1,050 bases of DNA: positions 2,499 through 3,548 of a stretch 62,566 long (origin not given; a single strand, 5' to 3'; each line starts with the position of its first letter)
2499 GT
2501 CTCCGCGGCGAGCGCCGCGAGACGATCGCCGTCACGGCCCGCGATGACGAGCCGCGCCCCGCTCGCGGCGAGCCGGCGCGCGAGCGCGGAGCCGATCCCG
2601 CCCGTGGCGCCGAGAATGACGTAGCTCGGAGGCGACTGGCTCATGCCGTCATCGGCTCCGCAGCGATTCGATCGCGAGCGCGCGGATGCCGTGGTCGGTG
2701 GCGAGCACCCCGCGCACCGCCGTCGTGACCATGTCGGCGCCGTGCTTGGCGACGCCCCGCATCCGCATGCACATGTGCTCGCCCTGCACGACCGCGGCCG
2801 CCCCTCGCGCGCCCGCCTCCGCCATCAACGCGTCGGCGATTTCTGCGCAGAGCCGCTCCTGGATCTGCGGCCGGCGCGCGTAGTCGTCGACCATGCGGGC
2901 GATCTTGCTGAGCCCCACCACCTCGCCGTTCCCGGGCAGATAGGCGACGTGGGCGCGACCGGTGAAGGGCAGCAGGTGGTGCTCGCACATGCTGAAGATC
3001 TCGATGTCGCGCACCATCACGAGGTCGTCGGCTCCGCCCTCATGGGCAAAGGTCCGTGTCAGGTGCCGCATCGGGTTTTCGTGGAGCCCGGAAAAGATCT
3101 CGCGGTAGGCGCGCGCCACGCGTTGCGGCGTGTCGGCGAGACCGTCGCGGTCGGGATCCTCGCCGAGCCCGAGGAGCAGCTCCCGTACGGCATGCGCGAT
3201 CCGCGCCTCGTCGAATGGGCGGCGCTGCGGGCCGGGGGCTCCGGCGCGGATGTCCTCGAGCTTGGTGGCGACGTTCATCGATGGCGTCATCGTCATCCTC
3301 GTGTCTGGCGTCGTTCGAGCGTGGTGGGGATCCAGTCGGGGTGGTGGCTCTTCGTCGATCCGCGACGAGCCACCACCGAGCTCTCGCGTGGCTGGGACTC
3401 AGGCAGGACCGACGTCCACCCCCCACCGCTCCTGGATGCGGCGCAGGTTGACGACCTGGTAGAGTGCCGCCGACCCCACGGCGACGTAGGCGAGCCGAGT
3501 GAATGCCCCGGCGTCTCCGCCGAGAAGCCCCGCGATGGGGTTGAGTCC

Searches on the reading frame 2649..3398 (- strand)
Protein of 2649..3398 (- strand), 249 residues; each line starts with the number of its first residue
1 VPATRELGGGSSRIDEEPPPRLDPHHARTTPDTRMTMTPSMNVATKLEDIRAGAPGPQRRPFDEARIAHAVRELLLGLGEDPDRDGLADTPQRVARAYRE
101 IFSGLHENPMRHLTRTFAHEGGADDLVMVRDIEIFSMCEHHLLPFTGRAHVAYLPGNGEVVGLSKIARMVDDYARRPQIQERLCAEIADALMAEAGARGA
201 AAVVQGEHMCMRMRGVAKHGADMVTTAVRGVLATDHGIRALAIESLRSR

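Call 47: search_protein_families(library=pfam, proteins=[window:2649-3398:-], max_evalue=0.001)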
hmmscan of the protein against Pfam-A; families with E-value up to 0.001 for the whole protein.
window:2649-3398:- (249 aa): 1 family
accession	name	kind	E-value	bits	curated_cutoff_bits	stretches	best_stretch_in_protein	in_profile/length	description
PF01227.27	GTP_cyclohydroI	-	4.2e-68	228.8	27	1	67-245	1-177/179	GTP cyclohydrolase I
